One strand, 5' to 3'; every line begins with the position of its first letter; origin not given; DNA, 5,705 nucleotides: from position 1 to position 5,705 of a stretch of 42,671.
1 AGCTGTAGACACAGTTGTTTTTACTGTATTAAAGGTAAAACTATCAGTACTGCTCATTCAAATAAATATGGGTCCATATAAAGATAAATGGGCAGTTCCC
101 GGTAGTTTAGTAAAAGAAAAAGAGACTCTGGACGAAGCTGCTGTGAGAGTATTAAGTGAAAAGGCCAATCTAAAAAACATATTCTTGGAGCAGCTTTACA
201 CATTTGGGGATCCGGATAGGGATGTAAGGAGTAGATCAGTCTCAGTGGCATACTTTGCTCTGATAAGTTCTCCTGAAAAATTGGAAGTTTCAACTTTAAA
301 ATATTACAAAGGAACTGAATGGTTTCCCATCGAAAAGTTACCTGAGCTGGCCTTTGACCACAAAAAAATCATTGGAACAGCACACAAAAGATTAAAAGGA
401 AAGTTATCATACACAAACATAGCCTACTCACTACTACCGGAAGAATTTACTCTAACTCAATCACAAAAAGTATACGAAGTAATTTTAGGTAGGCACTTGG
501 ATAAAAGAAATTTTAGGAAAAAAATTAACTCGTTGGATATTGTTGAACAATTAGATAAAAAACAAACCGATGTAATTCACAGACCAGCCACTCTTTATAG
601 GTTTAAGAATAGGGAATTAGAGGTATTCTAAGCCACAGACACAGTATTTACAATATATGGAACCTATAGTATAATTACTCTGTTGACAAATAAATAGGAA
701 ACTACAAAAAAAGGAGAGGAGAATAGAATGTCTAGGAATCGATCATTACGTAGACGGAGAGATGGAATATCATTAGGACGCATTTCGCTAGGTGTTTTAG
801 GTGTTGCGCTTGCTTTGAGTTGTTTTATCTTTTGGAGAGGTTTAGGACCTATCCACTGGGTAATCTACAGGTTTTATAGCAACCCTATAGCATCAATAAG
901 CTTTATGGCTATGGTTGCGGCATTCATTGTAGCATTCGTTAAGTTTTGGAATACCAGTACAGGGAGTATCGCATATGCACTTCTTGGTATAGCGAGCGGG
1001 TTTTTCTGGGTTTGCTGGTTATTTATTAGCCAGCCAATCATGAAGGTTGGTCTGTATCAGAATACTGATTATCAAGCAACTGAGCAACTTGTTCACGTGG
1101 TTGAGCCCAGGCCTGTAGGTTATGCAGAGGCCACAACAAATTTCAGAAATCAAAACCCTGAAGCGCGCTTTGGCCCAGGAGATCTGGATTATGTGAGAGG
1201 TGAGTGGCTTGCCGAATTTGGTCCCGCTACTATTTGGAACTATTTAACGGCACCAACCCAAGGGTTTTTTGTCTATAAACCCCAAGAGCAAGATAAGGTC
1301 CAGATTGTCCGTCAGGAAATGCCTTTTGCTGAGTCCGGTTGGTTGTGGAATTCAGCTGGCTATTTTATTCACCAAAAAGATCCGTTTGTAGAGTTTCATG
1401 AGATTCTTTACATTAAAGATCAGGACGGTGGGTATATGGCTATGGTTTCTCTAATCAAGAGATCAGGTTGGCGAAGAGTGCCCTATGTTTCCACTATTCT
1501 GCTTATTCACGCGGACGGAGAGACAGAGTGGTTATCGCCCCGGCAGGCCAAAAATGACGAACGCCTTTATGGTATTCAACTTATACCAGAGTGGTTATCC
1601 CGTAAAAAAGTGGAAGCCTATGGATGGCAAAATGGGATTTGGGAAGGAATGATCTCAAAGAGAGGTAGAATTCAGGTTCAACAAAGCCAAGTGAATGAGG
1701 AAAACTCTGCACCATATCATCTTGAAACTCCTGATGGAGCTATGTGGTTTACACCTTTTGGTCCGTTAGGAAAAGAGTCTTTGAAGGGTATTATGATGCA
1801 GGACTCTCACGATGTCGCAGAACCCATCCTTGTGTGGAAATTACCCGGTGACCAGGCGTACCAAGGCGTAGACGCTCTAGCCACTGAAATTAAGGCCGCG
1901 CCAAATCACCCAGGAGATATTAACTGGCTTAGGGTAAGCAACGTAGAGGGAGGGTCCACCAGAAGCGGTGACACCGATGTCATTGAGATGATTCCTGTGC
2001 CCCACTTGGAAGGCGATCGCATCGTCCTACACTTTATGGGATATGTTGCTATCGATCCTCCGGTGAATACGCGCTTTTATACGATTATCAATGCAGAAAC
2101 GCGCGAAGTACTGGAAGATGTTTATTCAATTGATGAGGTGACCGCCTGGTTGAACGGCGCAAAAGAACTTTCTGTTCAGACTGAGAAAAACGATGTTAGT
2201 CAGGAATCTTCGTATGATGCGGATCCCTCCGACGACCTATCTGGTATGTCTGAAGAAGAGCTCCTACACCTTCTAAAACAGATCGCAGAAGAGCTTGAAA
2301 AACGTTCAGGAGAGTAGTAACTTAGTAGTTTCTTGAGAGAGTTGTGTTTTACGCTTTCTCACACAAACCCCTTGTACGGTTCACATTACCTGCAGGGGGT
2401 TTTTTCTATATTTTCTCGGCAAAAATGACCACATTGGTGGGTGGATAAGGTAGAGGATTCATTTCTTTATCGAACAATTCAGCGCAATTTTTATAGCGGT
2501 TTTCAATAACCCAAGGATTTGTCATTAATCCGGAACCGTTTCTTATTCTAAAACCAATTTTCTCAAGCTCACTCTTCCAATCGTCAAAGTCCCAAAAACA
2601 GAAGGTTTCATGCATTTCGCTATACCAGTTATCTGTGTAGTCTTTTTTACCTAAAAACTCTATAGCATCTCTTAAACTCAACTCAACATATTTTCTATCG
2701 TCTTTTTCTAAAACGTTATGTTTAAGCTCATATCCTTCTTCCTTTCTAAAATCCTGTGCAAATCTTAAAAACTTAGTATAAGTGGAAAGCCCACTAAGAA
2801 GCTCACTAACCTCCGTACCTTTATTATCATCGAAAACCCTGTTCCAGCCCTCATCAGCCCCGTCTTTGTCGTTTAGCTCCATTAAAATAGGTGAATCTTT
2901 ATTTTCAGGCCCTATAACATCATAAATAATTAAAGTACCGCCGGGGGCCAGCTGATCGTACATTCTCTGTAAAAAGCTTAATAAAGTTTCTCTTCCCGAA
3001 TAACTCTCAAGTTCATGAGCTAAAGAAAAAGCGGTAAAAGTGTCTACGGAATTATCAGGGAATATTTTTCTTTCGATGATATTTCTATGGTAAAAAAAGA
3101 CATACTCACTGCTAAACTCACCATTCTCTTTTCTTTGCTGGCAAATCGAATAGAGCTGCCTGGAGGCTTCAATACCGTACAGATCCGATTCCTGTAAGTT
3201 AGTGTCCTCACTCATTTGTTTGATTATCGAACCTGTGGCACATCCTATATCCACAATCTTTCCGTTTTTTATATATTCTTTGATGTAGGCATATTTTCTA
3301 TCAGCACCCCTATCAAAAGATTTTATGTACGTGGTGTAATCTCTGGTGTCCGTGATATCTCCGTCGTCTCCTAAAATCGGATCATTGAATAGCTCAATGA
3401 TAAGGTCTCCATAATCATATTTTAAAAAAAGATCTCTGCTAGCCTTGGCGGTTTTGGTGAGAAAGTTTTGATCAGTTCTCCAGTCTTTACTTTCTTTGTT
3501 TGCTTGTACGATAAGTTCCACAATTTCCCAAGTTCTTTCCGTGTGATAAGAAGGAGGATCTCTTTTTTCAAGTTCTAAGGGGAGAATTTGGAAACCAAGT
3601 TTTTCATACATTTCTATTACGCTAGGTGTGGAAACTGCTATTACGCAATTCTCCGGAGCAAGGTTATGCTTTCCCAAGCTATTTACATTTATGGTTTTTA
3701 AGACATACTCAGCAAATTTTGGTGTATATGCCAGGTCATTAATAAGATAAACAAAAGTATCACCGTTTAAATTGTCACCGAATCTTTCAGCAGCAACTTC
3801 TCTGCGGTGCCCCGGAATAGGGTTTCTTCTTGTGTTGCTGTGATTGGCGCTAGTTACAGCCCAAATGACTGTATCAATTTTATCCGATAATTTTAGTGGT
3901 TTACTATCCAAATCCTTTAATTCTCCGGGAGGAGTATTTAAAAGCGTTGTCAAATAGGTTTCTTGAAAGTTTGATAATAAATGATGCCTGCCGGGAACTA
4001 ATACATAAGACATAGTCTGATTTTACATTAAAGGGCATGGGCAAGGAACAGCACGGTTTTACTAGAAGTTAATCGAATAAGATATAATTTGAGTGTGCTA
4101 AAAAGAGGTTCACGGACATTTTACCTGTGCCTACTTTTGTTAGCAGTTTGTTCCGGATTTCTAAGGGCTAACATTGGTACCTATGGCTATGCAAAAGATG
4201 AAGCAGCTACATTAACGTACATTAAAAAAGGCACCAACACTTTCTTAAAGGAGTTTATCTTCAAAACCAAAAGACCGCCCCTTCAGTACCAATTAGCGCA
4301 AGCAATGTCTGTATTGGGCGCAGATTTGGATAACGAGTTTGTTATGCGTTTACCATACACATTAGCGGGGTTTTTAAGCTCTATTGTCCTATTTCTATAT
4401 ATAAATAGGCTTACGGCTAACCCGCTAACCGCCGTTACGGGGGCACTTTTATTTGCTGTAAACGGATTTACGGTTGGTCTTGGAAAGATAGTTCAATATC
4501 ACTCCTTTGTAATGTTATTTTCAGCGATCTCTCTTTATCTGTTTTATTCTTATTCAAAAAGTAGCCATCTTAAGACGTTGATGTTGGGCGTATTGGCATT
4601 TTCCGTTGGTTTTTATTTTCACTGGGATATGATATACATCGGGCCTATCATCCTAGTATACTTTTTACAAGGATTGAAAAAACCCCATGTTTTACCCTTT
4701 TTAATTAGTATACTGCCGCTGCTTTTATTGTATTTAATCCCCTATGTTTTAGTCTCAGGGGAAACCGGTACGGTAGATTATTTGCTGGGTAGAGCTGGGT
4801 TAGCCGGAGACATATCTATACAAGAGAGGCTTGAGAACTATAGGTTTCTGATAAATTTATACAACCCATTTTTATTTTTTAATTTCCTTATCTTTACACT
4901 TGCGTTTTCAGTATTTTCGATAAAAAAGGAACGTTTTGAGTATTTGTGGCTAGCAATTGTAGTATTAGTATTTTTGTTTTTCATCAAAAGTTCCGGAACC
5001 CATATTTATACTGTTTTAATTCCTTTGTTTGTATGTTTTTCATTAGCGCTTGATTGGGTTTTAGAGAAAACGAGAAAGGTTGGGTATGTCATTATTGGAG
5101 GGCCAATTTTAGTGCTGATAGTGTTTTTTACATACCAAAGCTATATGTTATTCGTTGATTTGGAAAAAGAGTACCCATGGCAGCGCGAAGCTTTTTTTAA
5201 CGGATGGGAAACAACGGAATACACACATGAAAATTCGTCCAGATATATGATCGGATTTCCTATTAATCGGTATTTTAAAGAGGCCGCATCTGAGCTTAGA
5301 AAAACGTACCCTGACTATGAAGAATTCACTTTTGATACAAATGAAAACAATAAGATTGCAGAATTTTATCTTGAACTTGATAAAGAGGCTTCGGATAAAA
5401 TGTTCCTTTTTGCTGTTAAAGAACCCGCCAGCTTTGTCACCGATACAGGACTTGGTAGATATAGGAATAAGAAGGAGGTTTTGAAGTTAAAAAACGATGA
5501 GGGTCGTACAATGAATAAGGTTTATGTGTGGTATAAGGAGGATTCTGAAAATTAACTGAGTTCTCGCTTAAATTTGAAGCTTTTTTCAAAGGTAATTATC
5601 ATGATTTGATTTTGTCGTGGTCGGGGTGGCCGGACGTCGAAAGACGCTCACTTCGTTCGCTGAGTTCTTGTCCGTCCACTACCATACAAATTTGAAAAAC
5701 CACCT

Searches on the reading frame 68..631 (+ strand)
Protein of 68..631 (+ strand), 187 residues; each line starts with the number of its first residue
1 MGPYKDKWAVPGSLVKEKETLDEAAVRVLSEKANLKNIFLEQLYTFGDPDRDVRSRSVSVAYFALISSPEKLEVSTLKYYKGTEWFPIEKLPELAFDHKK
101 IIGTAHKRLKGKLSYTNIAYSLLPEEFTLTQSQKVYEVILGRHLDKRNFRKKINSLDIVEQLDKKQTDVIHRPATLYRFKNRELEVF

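Call 68: search_protein_families(library=pfam, proteins=[window:68-631:+], max_evalue=0.001)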
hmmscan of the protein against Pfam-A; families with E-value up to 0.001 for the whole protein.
window:68-631:+ (187 aa): 3 families
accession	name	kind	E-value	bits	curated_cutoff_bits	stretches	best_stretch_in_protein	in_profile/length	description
PF21906.2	NrtR_WHD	-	1.9e-27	95.6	27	1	120-179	2-61/61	NrtR DNA-binding winged helix domain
PF19368.5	AraR_C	-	6.8e-12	45.9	23.8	1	115-182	1-69/82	AraR C-terminal winged HTH domain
PF00293.34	NUDIX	-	2.4e-08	34.5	21.1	1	4-101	27-130/134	NUDIX domain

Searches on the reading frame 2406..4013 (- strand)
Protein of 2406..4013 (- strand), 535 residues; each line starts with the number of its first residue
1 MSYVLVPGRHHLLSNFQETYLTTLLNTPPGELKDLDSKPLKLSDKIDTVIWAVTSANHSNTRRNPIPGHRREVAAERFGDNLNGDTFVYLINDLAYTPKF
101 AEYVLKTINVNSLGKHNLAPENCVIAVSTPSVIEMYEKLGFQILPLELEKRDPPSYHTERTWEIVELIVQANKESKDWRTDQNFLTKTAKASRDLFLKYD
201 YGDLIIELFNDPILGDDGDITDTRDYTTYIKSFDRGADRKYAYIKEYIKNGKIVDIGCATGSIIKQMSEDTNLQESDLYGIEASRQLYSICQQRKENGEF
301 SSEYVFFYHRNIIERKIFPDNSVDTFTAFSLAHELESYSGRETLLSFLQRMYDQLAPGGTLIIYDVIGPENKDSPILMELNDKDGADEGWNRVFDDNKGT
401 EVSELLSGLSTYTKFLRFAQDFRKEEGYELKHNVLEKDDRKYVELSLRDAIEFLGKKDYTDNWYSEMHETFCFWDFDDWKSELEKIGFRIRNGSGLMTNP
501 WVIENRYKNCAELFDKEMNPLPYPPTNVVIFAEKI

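Call 68: search_protein_families(library=pfam, proteins=[window:2406-4013:-], max_evalue=0.001)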
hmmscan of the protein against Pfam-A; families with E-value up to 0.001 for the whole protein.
window:2406-4013:- (535 aa): 5 families
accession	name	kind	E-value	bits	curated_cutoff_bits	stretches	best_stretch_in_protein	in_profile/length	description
PF08241.18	Methyltransf_11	-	2.6e-08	34.8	21.2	1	254-363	1-95/95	Methyltransferase domain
PF13847.12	Methyltransf_31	-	3.4e-08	33.7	27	1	249-367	3-113/145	Methyltransferase domain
PF13649.12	Methyltransf_25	-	1.6e-07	32.4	27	1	253-359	1-97/97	Methyltransferase domain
PF08242.18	Methyltransf_12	-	1.9e-07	32.1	30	1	254-361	1-98/98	Methyltransferase domain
PF13489.12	Methyltransf_23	-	2.7e-06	27.6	27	0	248-365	21-118/164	Methyltransferase domain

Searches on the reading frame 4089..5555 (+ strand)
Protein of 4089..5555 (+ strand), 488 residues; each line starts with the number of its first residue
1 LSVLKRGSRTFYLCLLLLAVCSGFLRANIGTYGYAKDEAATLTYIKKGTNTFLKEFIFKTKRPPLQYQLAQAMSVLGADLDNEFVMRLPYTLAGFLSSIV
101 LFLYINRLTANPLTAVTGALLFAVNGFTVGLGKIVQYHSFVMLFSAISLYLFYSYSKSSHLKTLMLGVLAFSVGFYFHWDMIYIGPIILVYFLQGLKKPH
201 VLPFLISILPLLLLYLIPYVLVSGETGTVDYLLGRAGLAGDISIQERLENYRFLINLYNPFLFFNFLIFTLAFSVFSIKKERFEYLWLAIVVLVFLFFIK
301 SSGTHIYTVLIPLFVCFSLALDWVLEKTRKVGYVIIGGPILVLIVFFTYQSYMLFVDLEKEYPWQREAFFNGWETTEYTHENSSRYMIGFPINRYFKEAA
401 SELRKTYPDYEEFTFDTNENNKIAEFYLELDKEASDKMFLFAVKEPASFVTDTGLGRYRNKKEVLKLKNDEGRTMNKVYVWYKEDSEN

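Call 68: search_protein_families(library=pfam, proteins=[window:4089-5555:+], max_evalue=0.001)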
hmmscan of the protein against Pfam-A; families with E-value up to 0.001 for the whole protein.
window:4089-5555:+ (488 aa): 2 families
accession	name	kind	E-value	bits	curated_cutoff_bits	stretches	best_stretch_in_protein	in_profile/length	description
PF13231.12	PMT_2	-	3.5e-10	40.7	26.1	1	62-201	2-143/160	Dolichyl-phosphate-mannose-protein mannosyltransferase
PF02366.24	PMT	-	0.0001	22.4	22.7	1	79-175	78-179/245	Dolichyl-phosphate-mannose-protein mannosyltransferase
